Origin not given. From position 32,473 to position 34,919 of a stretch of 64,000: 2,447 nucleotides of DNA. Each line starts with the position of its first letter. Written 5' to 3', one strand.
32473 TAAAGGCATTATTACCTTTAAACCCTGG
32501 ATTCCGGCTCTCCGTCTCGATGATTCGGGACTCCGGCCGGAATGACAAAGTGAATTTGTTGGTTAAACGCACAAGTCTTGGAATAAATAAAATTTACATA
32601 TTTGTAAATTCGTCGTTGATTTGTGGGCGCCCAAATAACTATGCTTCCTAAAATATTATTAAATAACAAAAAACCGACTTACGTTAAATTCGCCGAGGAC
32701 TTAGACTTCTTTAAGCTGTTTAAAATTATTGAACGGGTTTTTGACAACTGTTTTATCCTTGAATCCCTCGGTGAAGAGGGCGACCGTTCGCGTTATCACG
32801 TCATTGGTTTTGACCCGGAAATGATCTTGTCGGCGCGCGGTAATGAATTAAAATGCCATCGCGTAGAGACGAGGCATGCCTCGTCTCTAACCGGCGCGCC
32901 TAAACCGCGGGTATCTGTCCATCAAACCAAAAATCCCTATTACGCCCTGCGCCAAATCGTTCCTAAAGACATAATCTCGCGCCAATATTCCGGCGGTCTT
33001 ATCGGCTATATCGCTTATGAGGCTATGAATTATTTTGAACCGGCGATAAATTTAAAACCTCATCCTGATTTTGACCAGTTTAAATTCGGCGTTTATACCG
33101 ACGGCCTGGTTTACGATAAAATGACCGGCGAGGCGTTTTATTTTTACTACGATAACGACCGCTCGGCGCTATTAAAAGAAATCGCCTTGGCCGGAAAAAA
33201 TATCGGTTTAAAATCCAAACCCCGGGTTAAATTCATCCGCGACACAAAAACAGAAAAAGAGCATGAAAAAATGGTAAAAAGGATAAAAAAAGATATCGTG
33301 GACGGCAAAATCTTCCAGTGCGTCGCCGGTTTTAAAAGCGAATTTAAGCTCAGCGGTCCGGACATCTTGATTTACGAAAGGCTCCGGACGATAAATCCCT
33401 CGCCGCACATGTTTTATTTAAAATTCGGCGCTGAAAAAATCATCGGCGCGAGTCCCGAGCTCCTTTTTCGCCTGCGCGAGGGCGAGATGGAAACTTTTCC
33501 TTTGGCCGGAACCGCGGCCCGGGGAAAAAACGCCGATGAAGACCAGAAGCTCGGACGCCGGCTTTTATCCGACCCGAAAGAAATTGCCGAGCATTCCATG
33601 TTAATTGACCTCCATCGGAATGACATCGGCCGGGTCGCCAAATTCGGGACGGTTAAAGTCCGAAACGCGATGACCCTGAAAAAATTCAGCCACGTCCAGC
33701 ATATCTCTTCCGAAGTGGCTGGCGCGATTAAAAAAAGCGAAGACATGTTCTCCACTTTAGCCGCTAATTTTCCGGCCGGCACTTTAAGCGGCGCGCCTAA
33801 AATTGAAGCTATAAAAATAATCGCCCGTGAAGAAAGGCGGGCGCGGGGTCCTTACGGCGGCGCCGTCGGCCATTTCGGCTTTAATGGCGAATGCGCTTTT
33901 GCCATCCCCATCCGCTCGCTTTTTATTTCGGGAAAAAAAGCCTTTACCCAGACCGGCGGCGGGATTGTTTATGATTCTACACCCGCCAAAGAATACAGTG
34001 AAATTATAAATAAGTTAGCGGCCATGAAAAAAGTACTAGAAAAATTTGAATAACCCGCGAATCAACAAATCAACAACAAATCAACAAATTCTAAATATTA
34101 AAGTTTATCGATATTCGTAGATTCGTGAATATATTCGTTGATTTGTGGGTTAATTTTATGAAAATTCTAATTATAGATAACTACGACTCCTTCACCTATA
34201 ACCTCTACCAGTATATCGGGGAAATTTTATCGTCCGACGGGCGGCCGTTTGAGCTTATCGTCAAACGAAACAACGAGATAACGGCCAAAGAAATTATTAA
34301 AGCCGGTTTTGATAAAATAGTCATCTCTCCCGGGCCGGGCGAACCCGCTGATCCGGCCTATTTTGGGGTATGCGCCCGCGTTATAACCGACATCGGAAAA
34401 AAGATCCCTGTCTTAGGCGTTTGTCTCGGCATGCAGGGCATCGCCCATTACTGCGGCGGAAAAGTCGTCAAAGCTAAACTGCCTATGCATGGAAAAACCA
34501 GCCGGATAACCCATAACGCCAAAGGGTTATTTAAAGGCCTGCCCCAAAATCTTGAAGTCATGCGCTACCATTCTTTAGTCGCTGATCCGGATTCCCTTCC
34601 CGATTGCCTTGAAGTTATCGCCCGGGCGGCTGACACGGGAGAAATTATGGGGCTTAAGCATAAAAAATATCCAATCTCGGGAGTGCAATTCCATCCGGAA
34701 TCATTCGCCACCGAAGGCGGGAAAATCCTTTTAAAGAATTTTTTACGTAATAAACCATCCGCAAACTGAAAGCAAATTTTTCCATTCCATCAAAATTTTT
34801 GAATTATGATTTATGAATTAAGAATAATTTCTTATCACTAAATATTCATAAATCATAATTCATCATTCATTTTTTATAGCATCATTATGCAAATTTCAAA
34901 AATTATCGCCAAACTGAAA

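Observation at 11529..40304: Family B: a 185 bp rod-like structured element, four copies, always plus-strand and always between genes of an operon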

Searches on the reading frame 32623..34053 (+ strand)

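Call 61: search_protein_families(library=pfam, proteins=[window:32623-34053:+])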
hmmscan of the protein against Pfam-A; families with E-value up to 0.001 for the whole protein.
window:32623-34053:+ (476 aa): 2 families
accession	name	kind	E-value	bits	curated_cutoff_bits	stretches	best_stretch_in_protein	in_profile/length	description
PF00425.24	Chorismate_bind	-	2.7e-80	270.1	27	1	211-464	2-257/257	chorismate binding enzyme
PF04715.19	Anth_synt_I_N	-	8.2e-16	59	23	1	33-170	9-137/140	Anthranilate synthase component I, N terminal region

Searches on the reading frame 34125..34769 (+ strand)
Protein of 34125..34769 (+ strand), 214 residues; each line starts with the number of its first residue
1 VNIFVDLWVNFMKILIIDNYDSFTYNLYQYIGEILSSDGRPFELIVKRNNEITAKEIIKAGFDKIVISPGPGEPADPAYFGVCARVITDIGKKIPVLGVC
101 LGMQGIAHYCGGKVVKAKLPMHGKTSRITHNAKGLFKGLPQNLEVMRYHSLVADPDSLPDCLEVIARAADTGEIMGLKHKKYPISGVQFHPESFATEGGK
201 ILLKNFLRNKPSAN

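Call 61: search_protein_families(library=pfam, proteins=[window:34125-34769:+])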
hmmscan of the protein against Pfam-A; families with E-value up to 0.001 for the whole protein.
window:34125-34769:+ (214 aa): 2 families
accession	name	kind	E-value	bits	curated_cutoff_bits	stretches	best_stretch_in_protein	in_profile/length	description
PF00117.34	GATase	-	5.6e-55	186.4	22.8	1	15-208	1-188/190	Glutamine amidotransferase class-I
PF07722.19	Peptidase_C26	-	3.6e-10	40.4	20.5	1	90-192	102-219/219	Peptidase C26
